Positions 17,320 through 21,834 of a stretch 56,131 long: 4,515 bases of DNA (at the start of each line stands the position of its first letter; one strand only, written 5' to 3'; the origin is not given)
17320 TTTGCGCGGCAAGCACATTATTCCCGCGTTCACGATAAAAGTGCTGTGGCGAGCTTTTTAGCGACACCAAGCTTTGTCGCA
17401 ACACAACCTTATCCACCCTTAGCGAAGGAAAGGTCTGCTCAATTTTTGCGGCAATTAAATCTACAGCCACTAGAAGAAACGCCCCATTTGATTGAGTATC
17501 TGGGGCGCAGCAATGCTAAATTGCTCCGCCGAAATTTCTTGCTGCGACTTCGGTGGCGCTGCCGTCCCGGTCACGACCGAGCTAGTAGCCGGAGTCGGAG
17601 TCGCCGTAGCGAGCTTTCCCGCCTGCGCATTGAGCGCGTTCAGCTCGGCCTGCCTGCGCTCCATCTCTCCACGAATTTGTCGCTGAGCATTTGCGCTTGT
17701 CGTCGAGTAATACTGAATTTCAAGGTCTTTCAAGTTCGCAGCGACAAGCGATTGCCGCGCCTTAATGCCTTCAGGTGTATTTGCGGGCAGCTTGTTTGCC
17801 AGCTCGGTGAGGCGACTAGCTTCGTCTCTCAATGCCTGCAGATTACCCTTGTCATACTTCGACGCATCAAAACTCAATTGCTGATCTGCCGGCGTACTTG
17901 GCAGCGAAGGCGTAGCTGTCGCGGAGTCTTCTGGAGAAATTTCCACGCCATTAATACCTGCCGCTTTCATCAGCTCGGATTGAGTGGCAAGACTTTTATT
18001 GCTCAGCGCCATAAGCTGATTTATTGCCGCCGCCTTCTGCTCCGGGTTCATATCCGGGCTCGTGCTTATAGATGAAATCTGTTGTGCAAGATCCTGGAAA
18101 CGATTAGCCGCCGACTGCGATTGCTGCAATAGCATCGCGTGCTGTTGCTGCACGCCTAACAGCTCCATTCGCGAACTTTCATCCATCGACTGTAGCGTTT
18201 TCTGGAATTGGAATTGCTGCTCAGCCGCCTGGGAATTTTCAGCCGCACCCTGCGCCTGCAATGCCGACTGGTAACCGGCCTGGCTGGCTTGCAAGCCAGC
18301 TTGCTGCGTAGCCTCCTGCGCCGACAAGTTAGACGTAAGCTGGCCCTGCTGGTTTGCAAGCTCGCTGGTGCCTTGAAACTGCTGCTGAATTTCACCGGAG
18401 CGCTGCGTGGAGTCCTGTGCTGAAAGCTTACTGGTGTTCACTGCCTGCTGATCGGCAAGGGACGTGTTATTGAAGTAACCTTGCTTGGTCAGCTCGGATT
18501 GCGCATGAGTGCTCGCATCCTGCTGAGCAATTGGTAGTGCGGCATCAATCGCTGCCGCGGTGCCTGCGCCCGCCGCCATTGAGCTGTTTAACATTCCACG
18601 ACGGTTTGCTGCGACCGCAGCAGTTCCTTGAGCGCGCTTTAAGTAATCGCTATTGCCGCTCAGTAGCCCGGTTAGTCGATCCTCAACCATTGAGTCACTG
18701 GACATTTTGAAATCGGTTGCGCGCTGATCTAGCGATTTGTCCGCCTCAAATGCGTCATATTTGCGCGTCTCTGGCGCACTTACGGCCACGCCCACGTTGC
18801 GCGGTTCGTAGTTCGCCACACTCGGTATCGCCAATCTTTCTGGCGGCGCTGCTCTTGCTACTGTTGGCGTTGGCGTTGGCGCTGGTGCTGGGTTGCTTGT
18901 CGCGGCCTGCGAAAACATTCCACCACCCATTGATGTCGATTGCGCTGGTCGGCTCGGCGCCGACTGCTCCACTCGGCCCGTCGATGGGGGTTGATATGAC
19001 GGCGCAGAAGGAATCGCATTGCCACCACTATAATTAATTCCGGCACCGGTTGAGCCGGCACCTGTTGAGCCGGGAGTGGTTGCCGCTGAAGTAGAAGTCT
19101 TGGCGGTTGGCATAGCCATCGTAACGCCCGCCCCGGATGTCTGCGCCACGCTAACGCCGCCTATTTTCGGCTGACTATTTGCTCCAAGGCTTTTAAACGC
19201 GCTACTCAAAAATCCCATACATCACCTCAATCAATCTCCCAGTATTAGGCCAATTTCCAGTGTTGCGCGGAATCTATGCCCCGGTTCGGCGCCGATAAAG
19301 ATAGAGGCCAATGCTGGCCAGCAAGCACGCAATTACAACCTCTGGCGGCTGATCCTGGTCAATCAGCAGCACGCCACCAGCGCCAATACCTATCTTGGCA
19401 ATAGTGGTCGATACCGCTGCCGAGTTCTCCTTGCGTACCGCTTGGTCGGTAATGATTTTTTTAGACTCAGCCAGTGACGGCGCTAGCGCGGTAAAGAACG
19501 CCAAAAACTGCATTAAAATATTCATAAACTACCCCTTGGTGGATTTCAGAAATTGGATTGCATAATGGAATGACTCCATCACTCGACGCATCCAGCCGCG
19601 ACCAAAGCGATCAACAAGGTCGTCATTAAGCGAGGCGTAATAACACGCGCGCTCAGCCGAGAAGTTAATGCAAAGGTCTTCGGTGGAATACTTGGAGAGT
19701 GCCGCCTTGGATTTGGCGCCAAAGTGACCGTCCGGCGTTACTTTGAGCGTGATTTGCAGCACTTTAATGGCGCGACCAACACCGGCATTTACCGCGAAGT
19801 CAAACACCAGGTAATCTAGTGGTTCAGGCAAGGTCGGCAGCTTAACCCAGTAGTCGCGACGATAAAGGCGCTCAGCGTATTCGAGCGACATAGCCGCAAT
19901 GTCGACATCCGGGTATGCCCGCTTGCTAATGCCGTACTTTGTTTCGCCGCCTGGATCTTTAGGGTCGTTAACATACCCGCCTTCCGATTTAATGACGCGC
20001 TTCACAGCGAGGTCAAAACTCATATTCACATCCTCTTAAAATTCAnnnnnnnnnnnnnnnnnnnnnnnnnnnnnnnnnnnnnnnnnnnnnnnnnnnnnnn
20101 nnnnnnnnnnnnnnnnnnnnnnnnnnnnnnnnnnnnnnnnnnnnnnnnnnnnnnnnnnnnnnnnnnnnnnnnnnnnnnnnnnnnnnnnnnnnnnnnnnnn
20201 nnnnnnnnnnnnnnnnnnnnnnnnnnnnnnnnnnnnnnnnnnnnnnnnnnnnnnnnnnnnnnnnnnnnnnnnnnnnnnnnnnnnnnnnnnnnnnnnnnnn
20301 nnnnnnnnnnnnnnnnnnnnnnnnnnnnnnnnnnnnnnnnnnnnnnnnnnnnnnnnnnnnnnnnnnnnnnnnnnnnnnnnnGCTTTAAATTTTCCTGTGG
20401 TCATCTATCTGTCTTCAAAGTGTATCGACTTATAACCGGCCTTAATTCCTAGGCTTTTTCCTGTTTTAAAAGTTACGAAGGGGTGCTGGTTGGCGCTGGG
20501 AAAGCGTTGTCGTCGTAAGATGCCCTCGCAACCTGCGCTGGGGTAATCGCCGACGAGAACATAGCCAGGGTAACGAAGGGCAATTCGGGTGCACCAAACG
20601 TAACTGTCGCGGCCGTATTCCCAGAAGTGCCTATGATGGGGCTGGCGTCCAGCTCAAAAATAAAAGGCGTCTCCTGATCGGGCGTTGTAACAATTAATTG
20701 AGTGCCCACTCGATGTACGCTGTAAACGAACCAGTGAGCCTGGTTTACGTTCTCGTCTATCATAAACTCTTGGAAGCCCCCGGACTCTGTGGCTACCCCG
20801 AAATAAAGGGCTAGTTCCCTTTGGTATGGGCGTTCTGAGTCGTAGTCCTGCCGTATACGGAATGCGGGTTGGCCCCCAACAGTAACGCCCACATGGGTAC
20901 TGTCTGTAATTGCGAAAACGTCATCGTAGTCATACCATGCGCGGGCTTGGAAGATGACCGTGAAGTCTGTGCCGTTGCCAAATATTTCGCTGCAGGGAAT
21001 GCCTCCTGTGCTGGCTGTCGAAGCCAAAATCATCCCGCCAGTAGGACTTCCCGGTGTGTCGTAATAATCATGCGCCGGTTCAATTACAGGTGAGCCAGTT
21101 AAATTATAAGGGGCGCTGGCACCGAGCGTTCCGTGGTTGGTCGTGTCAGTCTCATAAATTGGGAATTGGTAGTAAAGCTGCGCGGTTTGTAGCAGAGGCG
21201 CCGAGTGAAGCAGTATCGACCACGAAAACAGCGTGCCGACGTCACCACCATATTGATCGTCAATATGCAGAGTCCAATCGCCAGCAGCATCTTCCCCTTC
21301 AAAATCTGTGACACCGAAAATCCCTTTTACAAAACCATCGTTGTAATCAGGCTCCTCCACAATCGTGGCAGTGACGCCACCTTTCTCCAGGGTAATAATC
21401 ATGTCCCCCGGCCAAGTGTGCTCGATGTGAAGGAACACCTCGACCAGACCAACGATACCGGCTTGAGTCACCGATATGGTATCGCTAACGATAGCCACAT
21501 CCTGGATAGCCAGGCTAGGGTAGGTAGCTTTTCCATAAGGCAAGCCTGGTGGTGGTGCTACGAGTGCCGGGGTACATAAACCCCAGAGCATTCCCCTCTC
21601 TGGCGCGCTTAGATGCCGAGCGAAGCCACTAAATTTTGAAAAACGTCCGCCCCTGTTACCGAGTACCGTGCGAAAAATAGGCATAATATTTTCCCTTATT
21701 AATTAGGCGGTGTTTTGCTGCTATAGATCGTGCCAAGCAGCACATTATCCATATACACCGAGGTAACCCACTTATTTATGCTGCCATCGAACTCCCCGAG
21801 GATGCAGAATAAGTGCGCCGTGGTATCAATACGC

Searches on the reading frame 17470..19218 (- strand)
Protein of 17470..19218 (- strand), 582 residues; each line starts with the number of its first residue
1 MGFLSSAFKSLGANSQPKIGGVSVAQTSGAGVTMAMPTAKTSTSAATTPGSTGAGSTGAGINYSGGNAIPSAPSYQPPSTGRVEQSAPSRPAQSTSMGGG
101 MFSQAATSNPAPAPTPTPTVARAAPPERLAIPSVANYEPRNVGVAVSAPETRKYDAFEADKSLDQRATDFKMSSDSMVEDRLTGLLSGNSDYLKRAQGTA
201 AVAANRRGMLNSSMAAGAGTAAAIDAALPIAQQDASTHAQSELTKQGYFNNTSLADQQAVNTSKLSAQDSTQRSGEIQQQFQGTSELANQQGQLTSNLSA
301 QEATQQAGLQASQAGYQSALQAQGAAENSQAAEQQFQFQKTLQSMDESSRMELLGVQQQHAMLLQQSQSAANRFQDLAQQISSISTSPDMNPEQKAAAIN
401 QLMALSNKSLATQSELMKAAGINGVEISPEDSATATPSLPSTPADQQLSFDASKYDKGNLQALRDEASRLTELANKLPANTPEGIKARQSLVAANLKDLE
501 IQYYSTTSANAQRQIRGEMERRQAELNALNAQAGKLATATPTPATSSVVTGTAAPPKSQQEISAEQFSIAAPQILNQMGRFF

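Call 8: search_protein_families(library=phrogs, proteins=[window:17470-19218:-], max_evalue=0.001)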
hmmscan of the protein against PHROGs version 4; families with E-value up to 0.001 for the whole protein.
window:17470-19218:- (582 aa): 0 families

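Call 53: search_protein_families(library=pfam, proteins=[window:17470-19218:-], max_evalue=0.01)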
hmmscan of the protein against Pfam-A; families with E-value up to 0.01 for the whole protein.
window:17470-19218:- (582 aa): 0 families

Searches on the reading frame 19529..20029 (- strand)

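Call 8: search_protein_families(library=phrogs, proteins=[window:19529-20029:-], max_evalue=0.001)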
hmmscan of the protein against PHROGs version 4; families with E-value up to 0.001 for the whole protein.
window:19529-20029:- (166 aa): 2 families
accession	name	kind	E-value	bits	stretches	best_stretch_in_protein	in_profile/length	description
phrog_315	-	lysis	5.9e-47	161.6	1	1-159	331-493/677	endolysin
phrog_12853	-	unknown function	2.1e-14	55.1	1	5-111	3-129/131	-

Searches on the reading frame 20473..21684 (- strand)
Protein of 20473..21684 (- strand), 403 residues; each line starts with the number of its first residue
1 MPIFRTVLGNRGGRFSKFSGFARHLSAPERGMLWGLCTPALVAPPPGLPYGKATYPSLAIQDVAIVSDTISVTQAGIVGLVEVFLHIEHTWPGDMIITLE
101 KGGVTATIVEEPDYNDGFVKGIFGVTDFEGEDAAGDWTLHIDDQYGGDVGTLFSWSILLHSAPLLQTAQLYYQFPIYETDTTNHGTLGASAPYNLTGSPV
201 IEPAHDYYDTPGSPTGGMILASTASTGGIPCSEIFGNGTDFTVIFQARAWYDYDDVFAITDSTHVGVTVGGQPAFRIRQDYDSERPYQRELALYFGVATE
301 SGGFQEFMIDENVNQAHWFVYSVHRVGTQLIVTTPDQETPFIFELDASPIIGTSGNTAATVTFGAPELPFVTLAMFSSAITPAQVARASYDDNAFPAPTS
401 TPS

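Call 8: search_protein_families(library=phrogs, proteins=[window:20473-21684:-], max_evalue=0.001)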
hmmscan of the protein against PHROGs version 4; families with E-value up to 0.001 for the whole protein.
window:20473-21684:- (403 aa): 0 families

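Call 53: search_protein_families(library=pfam, proteins=[window:20473-21684:-], max_evalue=0.01)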
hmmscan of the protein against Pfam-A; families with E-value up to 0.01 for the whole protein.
window:20473-21684:- (403 aa): 1 family
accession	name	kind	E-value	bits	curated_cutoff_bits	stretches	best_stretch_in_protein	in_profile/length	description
PF01483.27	P_proprotein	-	3.4e-12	46.7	21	1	81-157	4-84/86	Proprotein convertase P-domain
